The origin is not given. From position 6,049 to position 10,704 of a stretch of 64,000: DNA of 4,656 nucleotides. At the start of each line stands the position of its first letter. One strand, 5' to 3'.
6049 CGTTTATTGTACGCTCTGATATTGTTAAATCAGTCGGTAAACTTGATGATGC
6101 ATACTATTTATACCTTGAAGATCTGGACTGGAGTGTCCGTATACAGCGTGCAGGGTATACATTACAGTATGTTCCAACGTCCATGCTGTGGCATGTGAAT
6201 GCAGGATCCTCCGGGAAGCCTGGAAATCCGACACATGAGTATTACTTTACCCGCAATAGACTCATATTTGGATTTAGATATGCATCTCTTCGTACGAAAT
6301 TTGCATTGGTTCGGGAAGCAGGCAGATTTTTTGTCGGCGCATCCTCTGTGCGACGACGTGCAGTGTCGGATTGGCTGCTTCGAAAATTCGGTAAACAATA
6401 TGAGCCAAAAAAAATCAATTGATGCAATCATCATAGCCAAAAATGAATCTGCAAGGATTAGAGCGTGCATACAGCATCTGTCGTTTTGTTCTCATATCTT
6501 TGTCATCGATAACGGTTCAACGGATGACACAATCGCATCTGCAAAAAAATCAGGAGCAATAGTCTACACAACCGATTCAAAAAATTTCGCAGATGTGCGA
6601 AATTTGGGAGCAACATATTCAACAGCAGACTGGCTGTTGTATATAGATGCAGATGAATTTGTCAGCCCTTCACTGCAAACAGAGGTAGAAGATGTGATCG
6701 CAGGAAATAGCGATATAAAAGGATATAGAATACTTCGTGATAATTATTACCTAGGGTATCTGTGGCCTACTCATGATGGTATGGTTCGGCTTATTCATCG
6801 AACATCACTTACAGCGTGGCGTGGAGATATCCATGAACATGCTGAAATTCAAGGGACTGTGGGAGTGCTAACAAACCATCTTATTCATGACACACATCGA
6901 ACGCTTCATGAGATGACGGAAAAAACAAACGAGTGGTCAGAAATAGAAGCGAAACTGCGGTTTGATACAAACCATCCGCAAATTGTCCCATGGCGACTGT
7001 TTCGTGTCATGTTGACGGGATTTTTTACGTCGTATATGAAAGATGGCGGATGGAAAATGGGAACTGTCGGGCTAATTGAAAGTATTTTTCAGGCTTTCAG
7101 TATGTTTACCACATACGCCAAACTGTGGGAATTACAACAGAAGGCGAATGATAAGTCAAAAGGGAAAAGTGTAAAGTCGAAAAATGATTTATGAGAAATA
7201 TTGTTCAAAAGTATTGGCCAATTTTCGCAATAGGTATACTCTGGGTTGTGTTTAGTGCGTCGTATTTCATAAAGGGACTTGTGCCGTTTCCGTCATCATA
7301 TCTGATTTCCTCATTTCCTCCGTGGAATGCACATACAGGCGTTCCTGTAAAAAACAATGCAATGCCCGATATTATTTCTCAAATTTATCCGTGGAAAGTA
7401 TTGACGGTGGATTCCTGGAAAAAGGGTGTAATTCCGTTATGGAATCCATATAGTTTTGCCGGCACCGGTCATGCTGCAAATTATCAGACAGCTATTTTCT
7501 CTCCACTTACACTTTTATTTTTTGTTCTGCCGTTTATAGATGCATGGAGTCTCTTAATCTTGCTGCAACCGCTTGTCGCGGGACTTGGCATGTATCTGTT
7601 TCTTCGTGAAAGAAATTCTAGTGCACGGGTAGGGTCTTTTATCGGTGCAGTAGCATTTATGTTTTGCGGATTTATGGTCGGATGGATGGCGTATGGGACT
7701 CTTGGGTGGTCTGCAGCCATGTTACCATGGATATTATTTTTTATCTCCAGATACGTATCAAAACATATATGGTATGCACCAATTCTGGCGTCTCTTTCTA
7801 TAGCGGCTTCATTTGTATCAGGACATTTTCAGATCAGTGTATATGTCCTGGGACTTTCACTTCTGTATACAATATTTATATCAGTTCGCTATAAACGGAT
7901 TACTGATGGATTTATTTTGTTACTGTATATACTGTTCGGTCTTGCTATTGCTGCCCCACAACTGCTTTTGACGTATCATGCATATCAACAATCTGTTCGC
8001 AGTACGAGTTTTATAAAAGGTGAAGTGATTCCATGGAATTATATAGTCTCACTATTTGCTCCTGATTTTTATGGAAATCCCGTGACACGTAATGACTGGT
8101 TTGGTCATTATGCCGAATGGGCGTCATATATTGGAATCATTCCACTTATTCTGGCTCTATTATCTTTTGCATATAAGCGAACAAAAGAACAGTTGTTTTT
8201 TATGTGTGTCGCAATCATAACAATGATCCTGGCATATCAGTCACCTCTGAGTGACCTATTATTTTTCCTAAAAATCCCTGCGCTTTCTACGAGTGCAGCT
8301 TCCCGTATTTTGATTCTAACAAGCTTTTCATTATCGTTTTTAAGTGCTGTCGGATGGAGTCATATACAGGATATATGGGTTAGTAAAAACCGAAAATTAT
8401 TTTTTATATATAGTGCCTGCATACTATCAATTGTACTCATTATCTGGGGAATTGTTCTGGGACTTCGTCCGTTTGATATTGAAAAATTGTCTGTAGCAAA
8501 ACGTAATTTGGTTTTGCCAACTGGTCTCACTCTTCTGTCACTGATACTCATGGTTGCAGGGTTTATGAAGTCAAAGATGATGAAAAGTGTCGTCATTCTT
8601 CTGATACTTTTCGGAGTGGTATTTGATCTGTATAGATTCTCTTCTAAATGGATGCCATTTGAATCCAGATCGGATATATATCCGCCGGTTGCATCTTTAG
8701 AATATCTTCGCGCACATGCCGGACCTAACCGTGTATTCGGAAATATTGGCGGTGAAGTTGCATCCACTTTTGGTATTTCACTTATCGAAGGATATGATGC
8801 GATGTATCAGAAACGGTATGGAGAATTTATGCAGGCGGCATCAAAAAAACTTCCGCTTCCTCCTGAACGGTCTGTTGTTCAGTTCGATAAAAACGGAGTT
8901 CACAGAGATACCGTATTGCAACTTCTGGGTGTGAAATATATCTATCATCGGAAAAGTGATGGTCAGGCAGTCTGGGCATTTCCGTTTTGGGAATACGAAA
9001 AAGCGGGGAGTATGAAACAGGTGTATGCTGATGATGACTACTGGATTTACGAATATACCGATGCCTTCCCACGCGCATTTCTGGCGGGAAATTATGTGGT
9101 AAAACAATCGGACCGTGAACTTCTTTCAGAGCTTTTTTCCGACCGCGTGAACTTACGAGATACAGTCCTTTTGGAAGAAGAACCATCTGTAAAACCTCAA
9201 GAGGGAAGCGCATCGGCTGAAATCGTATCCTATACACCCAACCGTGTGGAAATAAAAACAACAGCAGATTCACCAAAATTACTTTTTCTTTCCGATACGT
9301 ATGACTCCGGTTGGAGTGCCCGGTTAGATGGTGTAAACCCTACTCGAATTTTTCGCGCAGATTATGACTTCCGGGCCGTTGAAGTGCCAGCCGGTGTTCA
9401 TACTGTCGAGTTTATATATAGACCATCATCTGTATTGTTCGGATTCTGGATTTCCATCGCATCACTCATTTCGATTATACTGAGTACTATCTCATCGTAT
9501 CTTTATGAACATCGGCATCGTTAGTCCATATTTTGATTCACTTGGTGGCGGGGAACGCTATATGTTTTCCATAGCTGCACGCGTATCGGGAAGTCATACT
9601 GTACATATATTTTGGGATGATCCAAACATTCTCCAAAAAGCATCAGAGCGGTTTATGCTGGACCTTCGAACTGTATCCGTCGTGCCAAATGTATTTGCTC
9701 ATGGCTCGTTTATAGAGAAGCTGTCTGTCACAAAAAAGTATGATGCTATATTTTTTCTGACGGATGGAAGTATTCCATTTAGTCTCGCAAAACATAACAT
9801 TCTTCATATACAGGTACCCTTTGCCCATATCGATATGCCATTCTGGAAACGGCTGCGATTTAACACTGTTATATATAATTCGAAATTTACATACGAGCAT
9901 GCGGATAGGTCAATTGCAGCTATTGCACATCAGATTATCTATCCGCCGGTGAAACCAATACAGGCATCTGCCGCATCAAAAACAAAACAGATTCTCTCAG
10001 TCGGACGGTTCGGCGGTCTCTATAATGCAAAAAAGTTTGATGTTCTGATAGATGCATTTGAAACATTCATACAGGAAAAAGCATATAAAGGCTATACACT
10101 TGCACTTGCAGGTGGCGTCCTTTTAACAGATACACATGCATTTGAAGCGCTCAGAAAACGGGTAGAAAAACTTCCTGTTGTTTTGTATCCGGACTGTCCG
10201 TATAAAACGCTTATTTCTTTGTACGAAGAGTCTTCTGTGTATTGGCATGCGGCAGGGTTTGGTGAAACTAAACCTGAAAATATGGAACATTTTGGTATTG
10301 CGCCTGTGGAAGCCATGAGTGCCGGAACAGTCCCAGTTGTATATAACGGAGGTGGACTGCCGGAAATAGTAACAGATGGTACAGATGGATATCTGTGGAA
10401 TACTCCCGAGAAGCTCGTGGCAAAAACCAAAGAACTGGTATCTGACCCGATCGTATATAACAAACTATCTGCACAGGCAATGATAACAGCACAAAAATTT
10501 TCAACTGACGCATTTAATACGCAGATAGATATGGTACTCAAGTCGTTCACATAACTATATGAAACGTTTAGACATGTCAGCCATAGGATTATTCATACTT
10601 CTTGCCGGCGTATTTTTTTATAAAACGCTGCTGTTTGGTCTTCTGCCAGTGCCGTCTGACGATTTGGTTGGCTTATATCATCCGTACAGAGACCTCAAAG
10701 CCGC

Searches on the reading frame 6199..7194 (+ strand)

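Call 15: search_protein_families(library=pfam, proteins=[window:6199-7194:+], max_evalue=0.00001)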
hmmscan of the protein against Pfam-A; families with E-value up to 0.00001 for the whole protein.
window:6199-7194:+ (331 aa): 2 families
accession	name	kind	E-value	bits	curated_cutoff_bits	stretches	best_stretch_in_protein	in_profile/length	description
PF00535.33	Glycos_transf_2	-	4.6e-13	49.9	23.3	1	76-183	2-120/168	Glycosyl transferase family 2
PF13704.12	Glyco_tranf_2_4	-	5.2e-10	40.1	27.5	1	81-155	1-84/98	Glycosyl transferase family 2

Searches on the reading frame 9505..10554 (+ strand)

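Call 15: search_protein_families(library=pfam, proteins=[window:9505-10554:+], max_evalue=0.00001)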
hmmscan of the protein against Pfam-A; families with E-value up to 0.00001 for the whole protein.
window:9505-10554:+ (349 aa): 2 families
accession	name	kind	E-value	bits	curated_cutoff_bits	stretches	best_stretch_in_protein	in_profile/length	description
PF00534.26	Glycos_transf_1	-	7.8e-21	74.8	26.4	1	157-325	12-169/172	Glycosyl transferases group 1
PF13692.12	Glyco_trans_1_4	-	3.9e-15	56.8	27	1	161-314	2-142/142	Glycosyl transferases group 1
